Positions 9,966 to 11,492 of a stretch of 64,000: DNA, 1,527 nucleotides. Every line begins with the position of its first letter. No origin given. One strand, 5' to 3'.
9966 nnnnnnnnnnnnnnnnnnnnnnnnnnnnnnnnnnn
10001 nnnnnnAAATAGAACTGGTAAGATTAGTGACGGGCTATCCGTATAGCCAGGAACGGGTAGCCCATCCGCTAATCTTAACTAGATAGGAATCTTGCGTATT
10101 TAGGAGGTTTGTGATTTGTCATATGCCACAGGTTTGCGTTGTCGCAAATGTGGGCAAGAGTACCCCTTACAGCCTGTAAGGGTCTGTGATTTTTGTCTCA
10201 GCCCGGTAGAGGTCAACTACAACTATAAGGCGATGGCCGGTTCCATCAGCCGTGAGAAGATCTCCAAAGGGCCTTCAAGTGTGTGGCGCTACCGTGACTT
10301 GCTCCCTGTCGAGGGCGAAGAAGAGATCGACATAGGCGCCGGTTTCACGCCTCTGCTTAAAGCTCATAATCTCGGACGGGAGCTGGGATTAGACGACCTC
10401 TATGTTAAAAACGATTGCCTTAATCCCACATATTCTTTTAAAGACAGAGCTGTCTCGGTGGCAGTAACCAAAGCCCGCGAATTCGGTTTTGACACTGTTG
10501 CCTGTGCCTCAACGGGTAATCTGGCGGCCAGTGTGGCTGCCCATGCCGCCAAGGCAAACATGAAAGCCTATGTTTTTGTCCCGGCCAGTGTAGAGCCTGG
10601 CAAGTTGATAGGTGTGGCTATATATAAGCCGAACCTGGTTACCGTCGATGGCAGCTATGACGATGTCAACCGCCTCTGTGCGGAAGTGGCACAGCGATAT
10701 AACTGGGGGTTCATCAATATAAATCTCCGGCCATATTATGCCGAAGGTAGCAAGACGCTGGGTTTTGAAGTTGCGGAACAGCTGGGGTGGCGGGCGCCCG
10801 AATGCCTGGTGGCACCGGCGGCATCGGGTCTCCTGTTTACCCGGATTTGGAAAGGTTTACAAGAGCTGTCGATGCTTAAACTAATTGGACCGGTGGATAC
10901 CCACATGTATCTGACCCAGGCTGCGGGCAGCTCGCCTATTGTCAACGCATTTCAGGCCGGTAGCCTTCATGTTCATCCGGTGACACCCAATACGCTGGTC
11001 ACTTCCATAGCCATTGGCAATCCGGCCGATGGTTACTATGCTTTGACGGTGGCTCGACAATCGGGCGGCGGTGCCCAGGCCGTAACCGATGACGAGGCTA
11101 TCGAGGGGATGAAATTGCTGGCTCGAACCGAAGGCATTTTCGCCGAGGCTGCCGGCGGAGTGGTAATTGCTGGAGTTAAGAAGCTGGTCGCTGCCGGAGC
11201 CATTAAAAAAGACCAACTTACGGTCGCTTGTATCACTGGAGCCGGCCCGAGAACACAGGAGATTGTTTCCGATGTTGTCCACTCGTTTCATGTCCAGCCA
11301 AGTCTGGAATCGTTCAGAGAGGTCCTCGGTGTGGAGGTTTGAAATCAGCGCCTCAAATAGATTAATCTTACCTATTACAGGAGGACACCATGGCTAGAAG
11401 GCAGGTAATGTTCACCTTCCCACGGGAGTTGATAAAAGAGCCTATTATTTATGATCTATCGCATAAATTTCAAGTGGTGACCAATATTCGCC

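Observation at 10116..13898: Tight four-gene operon: Zn-ribbon ThrC-like PLP enzyme, stand-alone NIL domain, cysteine desulfurase and a PurM-like protein, possibly a persulfide-dependent sulfur-incorporation pathway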

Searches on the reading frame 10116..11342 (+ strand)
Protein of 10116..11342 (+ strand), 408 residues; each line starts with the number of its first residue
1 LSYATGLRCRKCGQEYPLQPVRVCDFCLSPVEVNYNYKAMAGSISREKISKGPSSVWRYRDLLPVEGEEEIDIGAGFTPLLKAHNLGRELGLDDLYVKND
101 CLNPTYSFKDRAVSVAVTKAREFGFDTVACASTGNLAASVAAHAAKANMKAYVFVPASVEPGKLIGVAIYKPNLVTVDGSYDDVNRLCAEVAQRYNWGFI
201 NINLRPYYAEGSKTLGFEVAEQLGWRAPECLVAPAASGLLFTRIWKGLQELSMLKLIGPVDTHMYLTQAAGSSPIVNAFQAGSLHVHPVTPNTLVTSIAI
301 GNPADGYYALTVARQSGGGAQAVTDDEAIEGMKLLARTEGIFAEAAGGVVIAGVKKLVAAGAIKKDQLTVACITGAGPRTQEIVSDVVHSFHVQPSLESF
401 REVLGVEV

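Call 3: search_protein_families(library=pfam, proteins=[window:10116-11342:+], max_evalue=0.01)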
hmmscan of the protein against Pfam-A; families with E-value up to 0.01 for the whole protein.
window:10116-11342:+ (408 aa): 2 families
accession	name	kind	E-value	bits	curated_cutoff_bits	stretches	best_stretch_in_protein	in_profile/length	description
PF00291.31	PALP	-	1.5e-70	238.3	35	1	74-375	4-295/295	Pyridoxal-phosphate dependent enzyme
PF05810.19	NinF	-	6.7e-06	26.3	27.5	1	8-32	1-25/25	NinF protein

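Call 4: search_protein_families(library=ncbifam, proteins=[window:10116-11342:+], max_evalue=0.01)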
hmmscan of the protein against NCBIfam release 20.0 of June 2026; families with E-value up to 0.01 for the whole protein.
window:10116-11342:+ (408 aa): 40 families (the best 25 are shown)
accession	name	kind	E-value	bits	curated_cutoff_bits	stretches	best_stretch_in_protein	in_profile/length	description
NF006050.0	PRK08197.1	equivalog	1.4e-85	287.5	303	1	1-390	3-394/406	threonine synthase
TIGR00260.1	thrC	equivalog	7.8e-84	281.7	167.1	1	56-381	1-339/340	threonine synthase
NF004170.0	PRK05638.1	equivalog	9.2e-58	195.8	421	1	7-380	2-358/442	threonine synthase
NF006205.0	PRK08329.1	equivalog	9.4e-43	146.5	358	1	7-377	2-343/347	threonine synthase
NF005035.0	PRK06450.1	equivalog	4.4e-39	134.3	301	1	7-359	4-323/338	threonine synthase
NF004996.0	PRK06381.1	equivalog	2.1e-38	132.2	266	1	76-375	14-316/319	threonine synthase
TIGR03844.1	cysteate_syn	equivalog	5.8e-22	78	324.9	2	7-194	3-186/398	cysteate synthase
TIGR01127.1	ilvA_1Cterm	equivalog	3.5e-19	69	378.75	1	78-378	1-285/380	threonine ammonia-lyase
NF006390.0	PRK08639.1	equivalog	4.4e-16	58.9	421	1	78-375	26-312/418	threonine ammonia-lyase IlvA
NF005292.0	PRK06815.1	equivalog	2.1e-15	56.6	371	1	77-359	21-292/320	threonine/serine dehydratase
TIGR01124.1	ilvA_2Cterm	equivalog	1.1e-14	53.9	411.3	1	75-376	15-304/499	threonine ammonia-lyase, biosynthetic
NF006674.0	PRK09224.1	subfamily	1.6e-14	53.5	577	1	77-376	25-312/508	threonine ammonia-lyase IlvA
NF040741.1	ornith_OrtB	equivalog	1.6e-13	50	550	1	94-153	83-142/464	2-amino-4-oxopentanoate thiolase subunit OrtB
NF005680.0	PRK07476.1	equivalog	8.3e-13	48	413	1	76-376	22-309/326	hydroxyectoine utilization dehydratase EutB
NF006094.0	PRK08246.1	subfamily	2.2e-12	47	331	1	78-354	24-282/310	serine/threonine dehydratase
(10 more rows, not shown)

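Call 14: search_solved_structures(query=window:10116-11342:+, max_evalue=1e-10, show_alignments=1)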
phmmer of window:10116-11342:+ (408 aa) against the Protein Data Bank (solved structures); distinct sequences matched with E-value up to 1e-10: 5.
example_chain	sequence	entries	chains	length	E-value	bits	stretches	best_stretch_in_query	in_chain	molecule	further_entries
6cgq_A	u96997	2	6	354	7.6e-59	202.8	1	56-387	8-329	Threonine synthase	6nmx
2zsj_A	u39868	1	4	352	3.9e-56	193.8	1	56-405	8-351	Threonine synthase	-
1uim_A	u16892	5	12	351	2e-53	184.9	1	53-383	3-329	Threonine Synthase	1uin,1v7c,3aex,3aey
2d1f_A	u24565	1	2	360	4.4e-50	173.9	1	53-381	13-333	Threonine synthase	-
1e5x_A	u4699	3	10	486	5.4e-28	101.2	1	54-380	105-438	THREONINE SYNTHASE | THREONINE SYNTHASE 1, CHLOROPLASTIC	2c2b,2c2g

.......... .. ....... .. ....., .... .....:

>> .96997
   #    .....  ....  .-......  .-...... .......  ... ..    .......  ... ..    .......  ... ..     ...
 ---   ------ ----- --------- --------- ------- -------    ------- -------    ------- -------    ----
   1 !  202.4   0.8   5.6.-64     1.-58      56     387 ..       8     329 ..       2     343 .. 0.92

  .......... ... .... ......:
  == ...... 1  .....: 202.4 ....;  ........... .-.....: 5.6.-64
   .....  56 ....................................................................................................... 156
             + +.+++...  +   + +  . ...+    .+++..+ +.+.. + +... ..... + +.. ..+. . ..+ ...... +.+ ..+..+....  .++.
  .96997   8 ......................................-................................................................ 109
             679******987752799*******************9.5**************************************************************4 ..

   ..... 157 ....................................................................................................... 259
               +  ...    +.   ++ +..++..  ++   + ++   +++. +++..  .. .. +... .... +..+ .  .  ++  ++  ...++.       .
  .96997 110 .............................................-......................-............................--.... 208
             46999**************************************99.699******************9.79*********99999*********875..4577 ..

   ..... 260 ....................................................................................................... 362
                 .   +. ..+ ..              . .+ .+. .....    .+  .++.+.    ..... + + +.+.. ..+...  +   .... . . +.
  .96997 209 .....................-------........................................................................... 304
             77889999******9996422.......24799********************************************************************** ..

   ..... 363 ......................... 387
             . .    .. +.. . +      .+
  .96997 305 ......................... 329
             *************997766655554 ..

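Call 18: find_encoding_contigs(protein=window:10116-11342:+, flank=10000, max_places=4)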
Protein window:10116-11342:+ (408 aa): no gene with exactly this product is on record in the collection.

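Call 47: search_dna_similar(query=window:10116-11342:+, collection=plasmids, mode=protein, max_rows=30, max_evalue=1e-20)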
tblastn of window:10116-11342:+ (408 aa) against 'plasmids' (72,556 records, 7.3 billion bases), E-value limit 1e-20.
Records with a match: 112; places in all: 118; records where one place covers at least 80% of the query: 95.
Best place of each record, by identity: <60% 112.
By first word of the organism name: Mesorhizobium 11; Azospirillum 10; Priestia 7; Natrinema 6; Haloarcula 6; Halorussus 6; Haladaptatus 4; Aminobacter 4; Acinetobacter 4; Haloterrigena 3; and 37 more.
By predicted mobility (MOB-suite, as given by PLSDB): non-mobilizable 93; mobilizable 12; conjugative 7.
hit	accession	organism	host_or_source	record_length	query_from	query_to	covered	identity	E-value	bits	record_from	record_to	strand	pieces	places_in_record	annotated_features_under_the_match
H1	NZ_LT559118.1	Nonomuraea gerenzanensis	-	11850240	4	401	98%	48.1%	5e-105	347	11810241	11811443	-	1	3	none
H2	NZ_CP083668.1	Haloprofundus halobius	cell culture,salt lake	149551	1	405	99%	37.2%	4e-52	194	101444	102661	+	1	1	thrC: threonine synthase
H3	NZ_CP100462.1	Salinigranum marinum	cell culture,Saline soil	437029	1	406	100%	36.6%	2e-53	198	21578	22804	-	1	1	thrC: threonine synthase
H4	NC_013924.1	Natrialba magadii ATCC 43099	-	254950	1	400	93%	38.0%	9e-41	193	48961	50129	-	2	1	none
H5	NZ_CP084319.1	Haloterrigena alkaliphila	Salt lake,Salt lake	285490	1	405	99%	35.4%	1e-49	187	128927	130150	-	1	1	thrC: threonine synthase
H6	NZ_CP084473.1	Natrinema sp. DC36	cell culture,sediment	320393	1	405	99%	35.2%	7e-50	188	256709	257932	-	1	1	thrC: threonine synthase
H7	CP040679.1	Halostella pelagica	pure culture,isolated from salted brown ...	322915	1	382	94%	37.3%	3e-50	189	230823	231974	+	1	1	record has no annotation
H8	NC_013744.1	Haloterrigena turkmenica DSM 5511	-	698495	1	405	99%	34.9%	5e-50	188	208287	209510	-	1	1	thrC: threonine synthase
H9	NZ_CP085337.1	Haladaptatus halobius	cell culture,saline soil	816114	1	405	99%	34.9%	5e-49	185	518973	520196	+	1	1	thrC: threonine synthase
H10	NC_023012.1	Haloarcula hispanica N601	-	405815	1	344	84%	38.1%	1e-46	179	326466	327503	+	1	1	thrC: threonine synthase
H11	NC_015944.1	Haloarcula hispanica ATCC 33960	-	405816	1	344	84%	38.1%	1e-46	179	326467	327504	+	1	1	thrC: threonine synthase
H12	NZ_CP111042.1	Haladaptatus caseinilyticus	cell culture,sediment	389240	1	344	84%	38.1%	5e-51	191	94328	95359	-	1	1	thrC: threonine synthase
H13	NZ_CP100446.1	Natrinema caseinilyticum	marine sediment,sediment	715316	1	344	84%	38.1%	4e-47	180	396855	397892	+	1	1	thrC: threonine synthase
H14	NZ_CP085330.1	Haladaptatus salinisoli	cell culture,saline soil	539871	3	385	94%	34.1%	9e-37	149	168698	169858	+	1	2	threonine synthase | aldolase/citrate lyase family protein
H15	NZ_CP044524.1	Halorussus halophilus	pure culture,marine solar saltern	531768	5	379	92%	34.7%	1e-31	134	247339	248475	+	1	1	threonine synthase | aldolase/citrate lyase family protein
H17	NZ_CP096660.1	Halorussus limi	cell culture,saline soil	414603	7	401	97%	32.8%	1e-25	117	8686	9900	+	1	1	pyridoxal-phosphate dependent enzyme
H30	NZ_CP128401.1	Candidatus Chlorohelix allophototropha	Single colony of Candidatus Chlorohelix ...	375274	2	342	84%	36.1%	2e-47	181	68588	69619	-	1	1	threonine synthase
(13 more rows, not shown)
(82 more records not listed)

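Call 48: get_annotated_region(hit=H1, flank=5000)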
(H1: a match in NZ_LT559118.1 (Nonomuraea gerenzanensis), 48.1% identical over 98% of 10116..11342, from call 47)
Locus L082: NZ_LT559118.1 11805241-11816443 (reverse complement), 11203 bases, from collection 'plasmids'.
description: Nonomuraea gerenzanensis isolate nono1 plasmid I, complete sequence
organism: Nonomuraea gerenzanensis (NCBI taxid 93944)
taxonomy: Bacteria; Actinomycetota; Actinomycetes; Streptosporangiales; Streptosporangiaceae; Nonomuraea; Nonomuraea gerenzanensis
host: -; source: -; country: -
typing (MOB-suite, as given by PLSDB): non-mobilizable
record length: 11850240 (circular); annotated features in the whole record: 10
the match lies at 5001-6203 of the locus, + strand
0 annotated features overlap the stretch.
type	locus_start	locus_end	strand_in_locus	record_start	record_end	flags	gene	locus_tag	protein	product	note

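Call 52: search_solved_structures(query=window:10116-11342:+, max_evalue=1e-10, show_alignments=5)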
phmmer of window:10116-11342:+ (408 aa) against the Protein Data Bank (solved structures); distinct sequences matched with E-value up to 1e-10: 5.
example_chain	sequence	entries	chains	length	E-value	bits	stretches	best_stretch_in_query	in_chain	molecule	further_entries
6cgq_A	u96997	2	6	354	7.6e-59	202.8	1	56-387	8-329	Threonine synthase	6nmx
2zsj_A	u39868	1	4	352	3.9e-56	193.8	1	56-405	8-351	Threonine synthase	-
1uim_A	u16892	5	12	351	2e-53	184.9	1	53-383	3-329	Threonine Synthase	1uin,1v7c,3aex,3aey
2d1f_A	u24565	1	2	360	4.4e-50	173.9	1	53-381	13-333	Threonine synthase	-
1e5x_A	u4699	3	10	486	5.4e-28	101.2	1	54-380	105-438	THREONINE SYNTHASE | THREONINE SYNTHASE 1, CHLOROPLASTIC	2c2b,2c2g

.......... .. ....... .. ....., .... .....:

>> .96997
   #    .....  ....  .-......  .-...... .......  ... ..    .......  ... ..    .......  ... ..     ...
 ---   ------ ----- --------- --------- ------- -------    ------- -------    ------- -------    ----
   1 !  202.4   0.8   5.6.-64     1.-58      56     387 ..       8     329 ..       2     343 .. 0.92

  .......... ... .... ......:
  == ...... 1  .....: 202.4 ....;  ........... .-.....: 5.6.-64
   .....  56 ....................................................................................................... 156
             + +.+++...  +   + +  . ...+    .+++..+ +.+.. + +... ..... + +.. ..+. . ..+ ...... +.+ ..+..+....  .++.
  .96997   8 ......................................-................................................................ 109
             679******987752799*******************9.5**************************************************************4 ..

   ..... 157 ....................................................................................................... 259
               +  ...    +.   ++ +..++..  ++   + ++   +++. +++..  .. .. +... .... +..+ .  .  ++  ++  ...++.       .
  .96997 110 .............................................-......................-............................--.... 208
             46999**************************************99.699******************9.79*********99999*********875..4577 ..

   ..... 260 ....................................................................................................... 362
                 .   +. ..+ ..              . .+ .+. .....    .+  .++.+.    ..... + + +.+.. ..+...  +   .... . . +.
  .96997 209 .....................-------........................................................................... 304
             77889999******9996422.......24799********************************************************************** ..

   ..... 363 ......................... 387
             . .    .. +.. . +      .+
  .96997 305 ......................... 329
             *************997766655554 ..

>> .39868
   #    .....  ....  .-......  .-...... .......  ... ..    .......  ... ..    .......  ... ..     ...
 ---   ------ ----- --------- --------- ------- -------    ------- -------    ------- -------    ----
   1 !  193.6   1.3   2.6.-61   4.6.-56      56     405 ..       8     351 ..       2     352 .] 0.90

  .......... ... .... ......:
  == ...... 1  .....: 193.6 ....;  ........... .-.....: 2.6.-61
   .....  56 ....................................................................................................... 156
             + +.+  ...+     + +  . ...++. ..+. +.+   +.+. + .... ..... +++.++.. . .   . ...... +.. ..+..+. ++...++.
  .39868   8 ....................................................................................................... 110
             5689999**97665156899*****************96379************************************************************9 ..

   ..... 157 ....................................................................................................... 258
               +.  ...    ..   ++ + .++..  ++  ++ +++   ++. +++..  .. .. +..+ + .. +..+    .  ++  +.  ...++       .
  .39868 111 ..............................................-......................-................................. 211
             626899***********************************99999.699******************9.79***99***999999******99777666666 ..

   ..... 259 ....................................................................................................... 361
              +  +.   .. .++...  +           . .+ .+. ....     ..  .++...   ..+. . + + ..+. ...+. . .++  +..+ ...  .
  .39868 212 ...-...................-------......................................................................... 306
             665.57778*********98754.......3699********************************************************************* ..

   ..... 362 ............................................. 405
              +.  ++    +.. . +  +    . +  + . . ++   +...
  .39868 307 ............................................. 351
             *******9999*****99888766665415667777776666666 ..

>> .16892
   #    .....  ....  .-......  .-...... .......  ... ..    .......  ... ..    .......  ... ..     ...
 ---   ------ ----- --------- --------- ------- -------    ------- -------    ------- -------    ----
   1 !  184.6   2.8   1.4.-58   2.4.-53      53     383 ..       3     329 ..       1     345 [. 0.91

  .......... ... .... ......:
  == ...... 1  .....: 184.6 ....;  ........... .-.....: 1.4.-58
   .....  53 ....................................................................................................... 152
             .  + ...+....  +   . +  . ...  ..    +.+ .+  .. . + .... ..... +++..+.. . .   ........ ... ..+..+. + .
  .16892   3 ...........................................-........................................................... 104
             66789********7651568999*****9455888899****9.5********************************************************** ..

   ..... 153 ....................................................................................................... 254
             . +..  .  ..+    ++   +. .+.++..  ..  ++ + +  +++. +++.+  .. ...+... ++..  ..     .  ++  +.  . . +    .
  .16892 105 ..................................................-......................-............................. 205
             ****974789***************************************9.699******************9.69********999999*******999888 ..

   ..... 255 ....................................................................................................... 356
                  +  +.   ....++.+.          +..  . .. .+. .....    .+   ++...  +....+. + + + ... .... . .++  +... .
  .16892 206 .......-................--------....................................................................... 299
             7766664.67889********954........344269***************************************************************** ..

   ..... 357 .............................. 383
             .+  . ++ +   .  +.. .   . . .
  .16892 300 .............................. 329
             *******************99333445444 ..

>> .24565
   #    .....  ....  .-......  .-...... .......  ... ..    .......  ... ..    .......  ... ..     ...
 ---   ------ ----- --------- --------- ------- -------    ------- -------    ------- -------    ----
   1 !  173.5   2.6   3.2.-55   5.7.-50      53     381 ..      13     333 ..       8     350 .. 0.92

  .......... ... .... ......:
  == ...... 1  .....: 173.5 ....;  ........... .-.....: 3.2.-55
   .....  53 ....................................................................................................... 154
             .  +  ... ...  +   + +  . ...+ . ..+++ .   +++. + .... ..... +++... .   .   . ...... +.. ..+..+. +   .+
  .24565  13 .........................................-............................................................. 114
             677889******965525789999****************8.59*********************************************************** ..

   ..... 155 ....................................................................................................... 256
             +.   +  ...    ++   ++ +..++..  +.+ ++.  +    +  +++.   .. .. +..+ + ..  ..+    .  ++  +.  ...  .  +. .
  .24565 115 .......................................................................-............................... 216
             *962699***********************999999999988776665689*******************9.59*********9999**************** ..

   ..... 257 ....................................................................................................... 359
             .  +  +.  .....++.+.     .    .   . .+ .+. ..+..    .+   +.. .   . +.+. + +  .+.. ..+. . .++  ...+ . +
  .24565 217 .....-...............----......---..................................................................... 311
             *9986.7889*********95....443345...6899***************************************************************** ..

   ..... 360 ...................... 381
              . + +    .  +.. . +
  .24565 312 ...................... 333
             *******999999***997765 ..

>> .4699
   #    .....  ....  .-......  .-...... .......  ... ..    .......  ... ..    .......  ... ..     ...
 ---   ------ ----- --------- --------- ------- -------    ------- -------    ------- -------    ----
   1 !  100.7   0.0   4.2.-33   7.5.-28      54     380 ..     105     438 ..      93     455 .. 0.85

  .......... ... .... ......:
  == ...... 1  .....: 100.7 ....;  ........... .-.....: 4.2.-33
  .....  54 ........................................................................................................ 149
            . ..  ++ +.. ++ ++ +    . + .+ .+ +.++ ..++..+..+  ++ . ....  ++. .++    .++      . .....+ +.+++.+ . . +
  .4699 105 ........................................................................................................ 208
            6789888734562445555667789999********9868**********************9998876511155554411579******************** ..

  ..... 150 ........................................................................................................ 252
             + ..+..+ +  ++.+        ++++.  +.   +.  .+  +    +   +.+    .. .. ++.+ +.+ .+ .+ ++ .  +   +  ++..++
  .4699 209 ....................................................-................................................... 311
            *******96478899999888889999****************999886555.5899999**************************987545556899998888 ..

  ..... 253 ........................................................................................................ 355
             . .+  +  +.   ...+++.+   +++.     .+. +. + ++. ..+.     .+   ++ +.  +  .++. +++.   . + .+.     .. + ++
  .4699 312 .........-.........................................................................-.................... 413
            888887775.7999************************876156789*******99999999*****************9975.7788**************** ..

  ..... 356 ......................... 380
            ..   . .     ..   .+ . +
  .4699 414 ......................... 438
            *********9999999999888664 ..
